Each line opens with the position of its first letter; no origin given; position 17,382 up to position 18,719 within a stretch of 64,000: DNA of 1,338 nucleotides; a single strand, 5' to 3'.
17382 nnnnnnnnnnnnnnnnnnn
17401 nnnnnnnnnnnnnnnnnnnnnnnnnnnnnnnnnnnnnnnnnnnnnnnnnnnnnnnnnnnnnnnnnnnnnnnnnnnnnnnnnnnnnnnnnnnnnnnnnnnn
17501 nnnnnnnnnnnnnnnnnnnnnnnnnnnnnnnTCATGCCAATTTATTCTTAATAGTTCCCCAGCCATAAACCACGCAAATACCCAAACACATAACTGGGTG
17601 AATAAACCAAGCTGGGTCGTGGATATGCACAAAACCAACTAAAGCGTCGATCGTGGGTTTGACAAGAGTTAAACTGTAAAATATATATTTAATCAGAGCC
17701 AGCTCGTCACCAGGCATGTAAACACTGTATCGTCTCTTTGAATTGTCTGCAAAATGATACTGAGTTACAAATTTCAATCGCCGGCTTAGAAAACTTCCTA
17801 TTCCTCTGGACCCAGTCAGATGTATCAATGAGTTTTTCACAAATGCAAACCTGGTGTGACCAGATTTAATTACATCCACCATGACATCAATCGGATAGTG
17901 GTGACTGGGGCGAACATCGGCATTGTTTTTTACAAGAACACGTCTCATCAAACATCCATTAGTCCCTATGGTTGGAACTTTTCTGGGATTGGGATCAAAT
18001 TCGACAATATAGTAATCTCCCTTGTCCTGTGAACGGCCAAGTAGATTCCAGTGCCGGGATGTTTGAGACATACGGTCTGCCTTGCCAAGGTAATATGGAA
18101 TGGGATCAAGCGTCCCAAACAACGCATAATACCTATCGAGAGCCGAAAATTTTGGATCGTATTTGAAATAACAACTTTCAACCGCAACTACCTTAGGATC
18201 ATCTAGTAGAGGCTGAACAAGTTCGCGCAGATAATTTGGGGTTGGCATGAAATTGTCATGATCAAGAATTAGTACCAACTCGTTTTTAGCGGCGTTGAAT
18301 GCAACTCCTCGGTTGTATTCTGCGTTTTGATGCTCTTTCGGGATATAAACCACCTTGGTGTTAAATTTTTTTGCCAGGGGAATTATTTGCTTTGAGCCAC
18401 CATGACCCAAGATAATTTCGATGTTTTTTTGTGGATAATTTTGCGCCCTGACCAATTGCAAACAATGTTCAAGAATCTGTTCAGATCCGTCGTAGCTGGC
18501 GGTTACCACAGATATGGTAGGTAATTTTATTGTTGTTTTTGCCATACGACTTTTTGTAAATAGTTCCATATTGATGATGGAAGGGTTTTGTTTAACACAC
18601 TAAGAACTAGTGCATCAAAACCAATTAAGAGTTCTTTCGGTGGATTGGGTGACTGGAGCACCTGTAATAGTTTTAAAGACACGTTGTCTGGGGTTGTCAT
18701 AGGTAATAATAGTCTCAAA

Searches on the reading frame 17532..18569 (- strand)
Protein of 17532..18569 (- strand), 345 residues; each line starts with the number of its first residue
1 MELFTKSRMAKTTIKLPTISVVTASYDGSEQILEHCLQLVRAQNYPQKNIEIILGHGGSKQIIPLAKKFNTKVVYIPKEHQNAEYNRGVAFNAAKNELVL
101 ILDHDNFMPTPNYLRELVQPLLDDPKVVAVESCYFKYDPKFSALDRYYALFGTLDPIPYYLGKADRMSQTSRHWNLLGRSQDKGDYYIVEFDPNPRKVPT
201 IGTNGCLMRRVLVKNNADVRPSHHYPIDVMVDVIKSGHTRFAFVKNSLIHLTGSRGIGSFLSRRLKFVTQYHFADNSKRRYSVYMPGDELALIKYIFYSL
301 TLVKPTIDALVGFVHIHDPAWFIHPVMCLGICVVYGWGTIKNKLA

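Call 62: search_protein_families(library=pfam, proteins=[window:17532-18569:-], max_evalue=0.001)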
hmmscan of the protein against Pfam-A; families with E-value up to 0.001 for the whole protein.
window:17532-18569:- (345 aa): 3 families
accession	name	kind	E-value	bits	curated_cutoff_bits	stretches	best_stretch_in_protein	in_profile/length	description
PF00535.33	Glycos_transf_2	-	1.6e-11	44.9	23.3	1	20-140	1-122/168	Glycosyl transferase family 2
PF13641.12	Glyco_tranf_2_3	-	5.5e-06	27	27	1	17-219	1-177/230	Glycosyltransferase like family 2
PF13506.12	Glyco_transf_21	-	0.00083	19.3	21.7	0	89-140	24-73/174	Glycosyl transferase family 21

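Call 81: search_protein_families(library=ncbifam, proteins=[window:17532-18569:-], max_evalue=0.00001)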
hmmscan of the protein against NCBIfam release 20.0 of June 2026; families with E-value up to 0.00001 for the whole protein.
window:17532-18569:- (345 aa): 2 families
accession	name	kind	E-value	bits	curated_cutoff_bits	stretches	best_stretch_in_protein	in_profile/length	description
TIGR03965.1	mycofact_glyco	equivalog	2.3e-09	36.6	280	1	13-155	70-212/467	mycofactocin biosynthesis glycosyltransferase MftF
NF041875.1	EPS_EpsD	equivalog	1.5e-06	27.8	370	1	19-129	1-112/325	exopolysaccharide biosynthesis glycosyltransferase EpsD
